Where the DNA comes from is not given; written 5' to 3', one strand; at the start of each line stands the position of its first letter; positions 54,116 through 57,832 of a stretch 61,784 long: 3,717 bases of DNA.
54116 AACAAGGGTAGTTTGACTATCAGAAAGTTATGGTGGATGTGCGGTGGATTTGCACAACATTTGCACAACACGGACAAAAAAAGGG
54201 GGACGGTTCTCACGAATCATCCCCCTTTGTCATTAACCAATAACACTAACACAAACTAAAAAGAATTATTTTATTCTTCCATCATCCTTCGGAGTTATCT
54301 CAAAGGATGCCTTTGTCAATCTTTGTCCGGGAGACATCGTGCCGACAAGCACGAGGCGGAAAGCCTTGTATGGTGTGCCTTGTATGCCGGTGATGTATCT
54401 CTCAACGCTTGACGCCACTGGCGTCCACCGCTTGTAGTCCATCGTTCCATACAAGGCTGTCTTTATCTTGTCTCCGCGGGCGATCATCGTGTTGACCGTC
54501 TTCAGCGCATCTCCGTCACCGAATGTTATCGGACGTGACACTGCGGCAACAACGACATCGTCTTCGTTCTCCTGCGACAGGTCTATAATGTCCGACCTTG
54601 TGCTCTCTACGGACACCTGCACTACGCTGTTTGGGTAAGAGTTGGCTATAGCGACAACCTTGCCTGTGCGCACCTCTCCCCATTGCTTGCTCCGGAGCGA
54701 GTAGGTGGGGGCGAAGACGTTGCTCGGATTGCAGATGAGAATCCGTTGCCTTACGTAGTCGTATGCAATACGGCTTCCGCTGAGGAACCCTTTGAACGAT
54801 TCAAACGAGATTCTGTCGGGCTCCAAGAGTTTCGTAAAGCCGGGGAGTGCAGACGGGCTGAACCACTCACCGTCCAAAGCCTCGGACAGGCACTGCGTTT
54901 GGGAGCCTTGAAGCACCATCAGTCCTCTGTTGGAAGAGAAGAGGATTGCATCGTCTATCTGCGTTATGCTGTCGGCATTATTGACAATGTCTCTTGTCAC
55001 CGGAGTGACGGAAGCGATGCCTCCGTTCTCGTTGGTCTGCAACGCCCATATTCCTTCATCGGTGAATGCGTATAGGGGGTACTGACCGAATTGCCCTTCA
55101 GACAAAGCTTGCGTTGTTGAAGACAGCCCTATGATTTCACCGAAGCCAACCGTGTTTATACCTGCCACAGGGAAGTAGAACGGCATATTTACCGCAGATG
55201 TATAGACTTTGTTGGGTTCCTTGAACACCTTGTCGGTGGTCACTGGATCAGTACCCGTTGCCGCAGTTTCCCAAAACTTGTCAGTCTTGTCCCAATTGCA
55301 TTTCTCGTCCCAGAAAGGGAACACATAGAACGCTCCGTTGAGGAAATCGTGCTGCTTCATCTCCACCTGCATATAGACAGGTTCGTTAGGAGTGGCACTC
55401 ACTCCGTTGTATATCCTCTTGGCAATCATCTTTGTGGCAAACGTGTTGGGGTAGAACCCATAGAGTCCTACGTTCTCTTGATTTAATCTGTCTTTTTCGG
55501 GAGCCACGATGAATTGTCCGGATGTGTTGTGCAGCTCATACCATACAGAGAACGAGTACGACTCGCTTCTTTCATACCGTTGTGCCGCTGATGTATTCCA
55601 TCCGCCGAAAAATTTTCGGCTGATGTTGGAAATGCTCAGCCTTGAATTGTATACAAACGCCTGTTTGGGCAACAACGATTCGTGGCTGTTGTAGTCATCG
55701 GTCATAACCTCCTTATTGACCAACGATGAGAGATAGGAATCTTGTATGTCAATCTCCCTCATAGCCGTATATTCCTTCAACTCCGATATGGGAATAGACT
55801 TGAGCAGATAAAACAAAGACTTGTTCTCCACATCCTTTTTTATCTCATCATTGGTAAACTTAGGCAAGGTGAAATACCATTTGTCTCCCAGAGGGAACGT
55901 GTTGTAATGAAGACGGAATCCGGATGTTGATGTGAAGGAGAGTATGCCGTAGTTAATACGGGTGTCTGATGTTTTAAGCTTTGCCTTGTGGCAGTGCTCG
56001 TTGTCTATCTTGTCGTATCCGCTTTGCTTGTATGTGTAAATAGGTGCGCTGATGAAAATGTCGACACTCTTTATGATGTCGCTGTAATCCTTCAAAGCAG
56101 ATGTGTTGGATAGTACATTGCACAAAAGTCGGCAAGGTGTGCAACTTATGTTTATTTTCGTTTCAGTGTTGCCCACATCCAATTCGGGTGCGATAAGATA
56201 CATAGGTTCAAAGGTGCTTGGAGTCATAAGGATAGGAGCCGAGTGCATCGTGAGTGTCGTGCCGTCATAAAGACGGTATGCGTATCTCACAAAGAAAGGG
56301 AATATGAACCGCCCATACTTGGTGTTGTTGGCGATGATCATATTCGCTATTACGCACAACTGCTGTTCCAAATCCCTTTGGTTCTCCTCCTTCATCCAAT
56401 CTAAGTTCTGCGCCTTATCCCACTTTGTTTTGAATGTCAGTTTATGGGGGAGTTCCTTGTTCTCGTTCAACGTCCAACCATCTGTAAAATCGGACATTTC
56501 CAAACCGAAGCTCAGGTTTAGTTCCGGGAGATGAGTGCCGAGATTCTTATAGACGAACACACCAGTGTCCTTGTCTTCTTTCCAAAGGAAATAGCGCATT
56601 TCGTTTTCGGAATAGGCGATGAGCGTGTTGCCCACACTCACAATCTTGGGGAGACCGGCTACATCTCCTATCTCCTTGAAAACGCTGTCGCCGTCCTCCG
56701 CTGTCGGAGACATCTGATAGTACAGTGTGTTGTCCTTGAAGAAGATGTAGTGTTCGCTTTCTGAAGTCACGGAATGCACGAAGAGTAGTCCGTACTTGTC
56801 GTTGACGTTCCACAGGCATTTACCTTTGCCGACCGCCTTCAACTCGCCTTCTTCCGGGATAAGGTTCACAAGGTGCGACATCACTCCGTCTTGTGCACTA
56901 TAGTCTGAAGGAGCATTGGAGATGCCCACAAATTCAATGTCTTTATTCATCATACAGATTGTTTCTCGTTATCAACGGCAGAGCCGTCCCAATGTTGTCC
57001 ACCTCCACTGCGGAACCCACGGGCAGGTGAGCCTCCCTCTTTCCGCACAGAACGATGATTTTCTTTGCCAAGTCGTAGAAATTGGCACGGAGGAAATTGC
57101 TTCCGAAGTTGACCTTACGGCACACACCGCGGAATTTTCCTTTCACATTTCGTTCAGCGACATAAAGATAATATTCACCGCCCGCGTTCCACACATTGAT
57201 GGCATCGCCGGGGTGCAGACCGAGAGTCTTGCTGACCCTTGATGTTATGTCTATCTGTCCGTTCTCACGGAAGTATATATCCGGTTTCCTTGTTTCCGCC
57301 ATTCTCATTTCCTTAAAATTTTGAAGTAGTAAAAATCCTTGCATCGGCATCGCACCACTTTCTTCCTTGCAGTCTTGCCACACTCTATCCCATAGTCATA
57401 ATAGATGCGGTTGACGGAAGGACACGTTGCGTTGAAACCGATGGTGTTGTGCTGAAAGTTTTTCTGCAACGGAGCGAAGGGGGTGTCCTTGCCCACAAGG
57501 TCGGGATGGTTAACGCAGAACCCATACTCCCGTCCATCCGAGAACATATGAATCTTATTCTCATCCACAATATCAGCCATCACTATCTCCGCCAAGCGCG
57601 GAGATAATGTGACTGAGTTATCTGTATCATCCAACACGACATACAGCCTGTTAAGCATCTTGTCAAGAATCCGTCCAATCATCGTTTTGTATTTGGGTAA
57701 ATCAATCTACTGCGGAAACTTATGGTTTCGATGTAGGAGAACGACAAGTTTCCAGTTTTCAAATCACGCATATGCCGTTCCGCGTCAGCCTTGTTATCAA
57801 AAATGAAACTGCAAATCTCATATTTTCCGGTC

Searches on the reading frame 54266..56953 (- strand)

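Call 44: search_protein_families(library=pfam, proteins=[window:54266-56953:-], max_evalue=0.01)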
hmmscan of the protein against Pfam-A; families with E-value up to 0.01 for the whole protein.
window:54266-56953:- (895 aa): 0 families

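Call 45: search_protein_families(library=phrogs, proteins=[window:54266-56953:-], max_evalue=0.001)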
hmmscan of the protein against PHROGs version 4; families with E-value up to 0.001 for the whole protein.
window:54266-56953:- (895 aa): 1 family
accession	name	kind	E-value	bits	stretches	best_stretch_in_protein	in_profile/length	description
phrog_32516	-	unknown function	2.4e-167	559.6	3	485-888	539-961/968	-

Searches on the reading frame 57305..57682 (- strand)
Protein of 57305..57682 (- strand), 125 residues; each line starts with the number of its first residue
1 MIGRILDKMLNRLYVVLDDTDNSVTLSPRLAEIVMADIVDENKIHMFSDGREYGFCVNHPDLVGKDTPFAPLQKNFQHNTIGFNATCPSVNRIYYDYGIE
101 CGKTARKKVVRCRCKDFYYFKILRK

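Call 44: search_protein_families(library=pfam, proteins=[window:57305-57682:-], max_evalue=0.01)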
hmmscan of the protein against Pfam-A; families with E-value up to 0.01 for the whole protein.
window:57305-57682:- (125 aa): 0 families

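Call 45: search_protein_families(library=phrogs, proteins=[window:57305-57682:-], max_evalue=0.001)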
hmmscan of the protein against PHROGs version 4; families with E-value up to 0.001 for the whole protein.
window:57305-57682:- (125 aa): 1 family
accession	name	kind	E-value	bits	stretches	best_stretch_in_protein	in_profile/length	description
phrog_30264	-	unknown function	9.4e-17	62.1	1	12-118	16-129/150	-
